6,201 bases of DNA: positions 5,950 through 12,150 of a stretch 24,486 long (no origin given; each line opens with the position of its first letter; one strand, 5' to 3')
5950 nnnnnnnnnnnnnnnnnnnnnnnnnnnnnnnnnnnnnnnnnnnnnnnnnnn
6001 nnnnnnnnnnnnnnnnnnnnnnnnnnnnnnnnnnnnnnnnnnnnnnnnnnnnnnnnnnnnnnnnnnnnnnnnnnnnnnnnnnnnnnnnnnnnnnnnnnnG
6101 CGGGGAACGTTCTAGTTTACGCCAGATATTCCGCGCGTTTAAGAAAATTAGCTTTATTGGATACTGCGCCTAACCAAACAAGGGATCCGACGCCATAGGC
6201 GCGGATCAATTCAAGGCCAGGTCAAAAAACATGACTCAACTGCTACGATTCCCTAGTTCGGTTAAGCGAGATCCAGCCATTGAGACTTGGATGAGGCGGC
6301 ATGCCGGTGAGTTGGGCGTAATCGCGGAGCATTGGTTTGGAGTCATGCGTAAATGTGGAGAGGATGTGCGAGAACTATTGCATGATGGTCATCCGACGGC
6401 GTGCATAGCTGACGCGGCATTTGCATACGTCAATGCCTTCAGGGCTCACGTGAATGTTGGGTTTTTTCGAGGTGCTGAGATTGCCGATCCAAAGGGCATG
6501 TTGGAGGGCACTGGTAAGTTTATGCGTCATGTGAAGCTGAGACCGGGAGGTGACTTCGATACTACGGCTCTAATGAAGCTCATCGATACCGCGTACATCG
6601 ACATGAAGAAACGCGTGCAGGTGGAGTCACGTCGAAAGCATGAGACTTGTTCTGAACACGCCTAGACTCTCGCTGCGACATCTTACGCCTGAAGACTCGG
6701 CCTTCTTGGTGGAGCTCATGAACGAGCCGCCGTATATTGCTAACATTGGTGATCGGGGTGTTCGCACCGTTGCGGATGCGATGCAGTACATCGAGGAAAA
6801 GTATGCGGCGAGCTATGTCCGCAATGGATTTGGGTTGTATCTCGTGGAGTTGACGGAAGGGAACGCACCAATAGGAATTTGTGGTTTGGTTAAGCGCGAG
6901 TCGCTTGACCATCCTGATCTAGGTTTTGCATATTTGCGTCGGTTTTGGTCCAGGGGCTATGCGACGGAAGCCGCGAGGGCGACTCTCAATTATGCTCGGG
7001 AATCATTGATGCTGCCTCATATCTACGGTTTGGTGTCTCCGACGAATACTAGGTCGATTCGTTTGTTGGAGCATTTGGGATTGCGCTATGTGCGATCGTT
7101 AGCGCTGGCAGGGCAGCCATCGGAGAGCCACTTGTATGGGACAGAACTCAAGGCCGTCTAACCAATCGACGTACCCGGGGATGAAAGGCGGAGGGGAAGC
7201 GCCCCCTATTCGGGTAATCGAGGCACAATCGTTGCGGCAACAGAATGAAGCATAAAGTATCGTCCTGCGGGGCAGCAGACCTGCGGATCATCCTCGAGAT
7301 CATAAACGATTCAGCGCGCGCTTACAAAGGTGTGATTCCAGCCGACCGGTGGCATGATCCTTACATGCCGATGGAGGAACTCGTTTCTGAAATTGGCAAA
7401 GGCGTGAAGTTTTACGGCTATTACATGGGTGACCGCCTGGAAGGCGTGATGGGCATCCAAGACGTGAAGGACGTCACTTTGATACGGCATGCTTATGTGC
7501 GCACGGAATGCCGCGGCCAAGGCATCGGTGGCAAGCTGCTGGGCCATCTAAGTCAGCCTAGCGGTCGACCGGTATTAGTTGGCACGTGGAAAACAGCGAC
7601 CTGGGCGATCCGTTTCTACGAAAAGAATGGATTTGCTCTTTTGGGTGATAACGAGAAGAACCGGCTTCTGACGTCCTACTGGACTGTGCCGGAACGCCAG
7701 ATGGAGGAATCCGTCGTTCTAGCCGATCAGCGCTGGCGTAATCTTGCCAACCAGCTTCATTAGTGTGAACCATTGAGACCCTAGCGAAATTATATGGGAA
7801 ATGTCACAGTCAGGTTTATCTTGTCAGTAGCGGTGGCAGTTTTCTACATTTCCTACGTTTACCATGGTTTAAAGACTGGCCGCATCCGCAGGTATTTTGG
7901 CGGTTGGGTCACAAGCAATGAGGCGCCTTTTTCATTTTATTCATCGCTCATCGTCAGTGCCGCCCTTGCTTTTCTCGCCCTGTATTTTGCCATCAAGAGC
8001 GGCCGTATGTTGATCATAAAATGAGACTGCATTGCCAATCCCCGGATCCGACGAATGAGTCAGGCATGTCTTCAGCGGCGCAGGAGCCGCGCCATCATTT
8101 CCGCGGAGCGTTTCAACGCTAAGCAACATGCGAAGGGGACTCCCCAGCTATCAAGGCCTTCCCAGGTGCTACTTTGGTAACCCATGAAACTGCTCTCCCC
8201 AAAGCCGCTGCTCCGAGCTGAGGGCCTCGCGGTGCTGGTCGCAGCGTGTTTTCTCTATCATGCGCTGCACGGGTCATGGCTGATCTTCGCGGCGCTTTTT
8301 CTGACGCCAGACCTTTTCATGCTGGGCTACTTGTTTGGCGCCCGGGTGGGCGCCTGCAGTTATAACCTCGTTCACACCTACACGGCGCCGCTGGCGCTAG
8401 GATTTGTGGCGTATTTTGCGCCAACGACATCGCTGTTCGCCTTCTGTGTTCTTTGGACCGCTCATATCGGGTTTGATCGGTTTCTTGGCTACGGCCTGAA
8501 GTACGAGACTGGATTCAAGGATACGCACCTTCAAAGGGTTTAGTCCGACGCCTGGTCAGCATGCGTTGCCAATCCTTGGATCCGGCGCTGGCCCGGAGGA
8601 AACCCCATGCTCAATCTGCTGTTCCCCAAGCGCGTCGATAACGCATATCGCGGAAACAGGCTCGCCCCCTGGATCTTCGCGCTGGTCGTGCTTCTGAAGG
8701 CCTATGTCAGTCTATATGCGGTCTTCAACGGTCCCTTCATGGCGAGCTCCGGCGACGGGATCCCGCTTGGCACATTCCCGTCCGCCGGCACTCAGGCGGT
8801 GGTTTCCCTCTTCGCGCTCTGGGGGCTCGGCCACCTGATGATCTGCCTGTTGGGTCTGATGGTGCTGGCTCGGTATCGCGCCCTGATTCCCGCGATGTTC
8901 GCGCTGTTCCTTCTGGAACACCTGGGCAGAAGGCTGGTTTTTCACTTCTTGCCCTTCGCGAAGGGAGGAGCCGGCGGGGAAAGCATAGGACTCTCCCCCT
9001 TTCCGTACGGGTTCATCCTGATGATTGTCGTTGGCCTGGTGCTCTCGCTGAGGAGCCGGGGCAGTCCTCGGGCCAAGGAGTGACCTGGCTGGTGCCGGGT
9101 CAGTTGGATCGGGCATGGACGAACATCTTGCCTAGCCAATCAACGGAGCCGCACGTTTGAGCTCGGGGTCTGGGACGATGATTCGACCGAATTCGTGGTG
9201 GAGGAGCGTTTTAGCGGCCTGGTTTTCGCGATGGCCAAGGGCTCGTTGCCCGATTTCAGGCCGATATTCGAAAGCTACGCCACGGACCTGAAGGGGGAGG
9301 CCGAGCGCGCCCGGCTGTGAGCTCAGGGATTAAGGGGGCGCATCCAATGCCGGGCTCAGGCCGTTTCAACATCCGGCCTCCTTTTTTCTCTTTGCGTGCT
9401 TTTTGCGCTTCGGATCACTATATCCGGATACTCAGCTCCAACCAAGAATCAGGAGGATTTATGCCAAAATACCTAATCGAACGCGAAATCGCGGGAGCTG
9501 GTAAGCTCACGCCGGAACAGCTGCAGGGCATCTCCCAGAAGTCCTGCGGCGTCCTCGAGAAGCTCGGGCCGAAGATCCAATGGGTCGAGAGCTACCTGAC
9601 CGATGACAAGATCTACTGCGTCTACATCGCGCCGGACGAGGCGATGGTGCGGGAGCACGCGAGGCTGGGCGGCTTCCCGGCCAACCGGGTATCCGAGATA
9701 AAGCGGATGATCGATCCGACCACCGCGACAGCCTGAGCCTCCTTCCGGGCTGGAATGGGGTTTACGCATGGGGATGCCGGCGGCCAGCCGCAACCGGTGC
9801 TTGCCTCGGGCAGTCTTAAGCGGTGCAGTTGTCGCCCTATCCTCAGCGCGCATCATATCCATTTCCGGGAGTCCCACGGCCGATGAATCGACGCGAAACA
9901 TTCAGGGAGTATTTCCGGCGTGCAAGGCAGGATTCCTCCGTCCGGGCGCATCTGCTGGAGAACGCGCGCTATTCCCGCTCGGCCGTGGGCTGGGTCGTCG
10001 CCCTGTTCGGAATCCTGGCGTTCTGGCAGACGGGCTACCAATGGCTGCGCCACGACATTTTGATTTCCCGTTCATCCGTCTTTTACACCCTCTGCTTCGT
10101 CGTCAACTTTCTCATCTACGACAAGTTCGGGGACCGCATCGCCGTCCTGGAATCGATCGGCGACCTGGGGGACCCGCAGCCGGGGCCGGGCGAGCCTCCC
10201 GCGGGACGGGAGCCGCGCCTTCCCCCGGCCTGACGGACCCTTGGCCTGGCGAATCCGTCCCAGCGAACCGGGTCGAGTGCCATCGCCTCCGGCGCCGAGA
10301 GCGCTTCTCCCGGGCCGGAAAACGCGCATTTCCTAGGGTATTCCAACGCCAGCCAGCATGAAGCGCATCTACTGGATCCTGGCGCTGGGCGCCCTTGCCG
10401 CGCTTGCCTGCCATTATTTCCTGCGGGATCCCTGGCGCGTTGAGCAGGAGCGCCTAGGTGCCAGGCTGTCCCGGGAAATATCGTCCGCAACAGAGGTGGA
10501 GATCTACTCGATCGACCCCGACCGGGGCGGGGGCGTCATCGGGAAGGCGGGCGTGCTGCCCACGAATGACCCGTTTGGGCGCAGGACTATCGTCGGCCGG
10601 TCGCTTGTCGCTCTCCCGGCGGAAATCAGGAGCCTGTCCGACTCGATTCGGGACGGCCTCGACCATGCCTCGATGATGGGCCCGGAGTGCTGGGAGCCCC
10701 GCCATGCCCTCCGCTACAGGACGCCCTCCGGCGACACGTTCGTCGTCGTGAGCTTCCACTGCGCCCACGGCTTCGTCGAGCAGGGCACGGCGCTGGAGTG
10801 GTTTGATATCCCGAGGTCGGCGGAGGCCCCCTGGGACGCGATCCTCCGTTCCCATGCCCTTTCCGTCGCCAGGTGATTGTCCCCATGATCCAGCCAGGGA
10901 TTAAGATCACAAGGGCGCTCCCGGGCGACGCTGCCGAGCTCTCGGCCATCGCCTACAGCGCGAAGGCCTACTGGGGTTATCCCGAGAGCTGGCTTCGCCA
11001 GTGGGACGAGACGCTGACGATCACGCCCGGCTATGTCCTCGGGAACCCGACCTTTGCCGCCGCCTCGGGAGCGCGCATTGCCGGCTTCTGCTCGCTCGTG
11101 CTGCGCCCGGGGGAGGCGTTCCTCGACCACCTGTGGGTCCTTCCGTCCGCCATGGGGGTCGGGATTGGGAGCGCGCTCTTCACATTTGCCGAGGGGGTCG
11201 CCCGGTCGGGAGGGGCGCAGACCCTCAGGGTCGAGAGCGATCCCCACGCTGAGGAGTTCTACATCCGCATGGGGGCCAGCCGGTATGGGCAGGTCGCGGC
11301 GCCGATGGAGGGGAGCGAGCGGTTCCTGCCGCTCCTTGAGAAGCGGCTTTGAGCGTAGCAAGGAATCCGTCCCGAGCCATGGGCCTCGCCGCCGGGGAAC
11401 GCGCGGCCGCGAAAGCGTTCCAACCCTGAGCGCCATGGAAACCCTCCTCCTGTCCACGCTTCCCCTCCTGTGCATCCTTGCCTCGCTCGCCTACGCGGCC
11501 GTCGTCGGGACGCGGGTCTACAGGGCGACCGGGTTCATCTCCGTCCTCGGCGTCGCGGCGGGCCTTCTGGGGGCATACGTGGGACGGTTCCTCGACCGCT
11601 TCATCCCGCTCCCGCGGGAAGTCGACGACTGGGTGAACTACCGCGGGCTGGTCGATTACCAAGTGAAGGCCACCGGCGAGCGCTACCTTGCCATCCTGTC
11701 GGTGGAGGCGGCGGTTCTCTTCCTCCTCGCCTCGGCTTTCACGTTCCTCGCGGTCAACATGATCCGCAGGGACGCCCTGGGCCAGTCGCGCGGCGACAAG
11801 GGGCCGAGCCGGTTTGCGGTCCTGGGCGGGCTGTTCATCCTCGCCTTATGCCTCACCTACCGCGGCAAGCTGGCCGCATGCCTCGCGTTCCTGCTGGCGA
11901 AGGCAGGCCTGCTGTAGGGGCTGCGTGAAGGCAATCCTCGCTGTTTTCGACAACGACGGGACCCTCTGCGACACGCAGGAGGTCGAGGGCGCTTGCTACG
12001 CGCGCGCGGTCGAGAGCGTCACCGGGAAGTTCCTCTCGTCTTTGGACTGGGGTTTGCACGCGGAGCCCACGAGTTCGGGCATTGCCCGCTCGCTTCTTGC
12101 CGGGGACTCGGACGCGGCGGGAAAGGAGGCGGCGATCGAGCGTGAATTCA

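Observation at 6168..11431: Polar decay gradient: attC sites erode into relics over 5 kb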

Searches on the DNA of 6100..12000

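Call 17: search_with_rna_model(model_id=R2, source=window, start=6100, end=12000, filters=off, max_evalue=1, show_alignments=10)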
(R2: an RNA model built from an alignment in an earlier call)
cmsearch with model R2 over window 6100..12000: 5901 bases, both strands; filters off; matches with E-value up to 1: 14.
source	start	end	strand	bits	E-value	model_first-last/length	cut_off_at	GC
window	8034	8124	+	55.7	2.5e-17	6-96/97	-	0.62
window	9789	9860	+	27.1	2e-08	15-87/97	-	0.61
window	10171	10223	+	10.9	0.0024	17-69/97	-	0.85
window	9130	9159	+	9.9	0.005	1-29/97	-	0.6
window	8568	8594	+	8.1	0.017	6-32/97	-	0.7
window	6194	6217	+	8.1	0.017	68-91/97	-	0.54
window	6168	6193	+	8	0.019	1-26/97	-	0.58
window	7158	7180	+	5.3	0.13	3-25/97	-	0.61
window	7263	7283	+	5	0.17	43-63/97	-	0.71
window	8036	8061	-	4.9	0.18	4-29/97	-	0.58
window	11082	11119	-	4.3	0.27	23-61/97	-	0.76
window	8259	8284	-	3.3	0.54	31-56/97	-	0.62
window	8068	8094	-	2.8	0.83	34-60/97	-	0.74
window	11045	11067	+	2.5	0.98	18-40/97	-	0.74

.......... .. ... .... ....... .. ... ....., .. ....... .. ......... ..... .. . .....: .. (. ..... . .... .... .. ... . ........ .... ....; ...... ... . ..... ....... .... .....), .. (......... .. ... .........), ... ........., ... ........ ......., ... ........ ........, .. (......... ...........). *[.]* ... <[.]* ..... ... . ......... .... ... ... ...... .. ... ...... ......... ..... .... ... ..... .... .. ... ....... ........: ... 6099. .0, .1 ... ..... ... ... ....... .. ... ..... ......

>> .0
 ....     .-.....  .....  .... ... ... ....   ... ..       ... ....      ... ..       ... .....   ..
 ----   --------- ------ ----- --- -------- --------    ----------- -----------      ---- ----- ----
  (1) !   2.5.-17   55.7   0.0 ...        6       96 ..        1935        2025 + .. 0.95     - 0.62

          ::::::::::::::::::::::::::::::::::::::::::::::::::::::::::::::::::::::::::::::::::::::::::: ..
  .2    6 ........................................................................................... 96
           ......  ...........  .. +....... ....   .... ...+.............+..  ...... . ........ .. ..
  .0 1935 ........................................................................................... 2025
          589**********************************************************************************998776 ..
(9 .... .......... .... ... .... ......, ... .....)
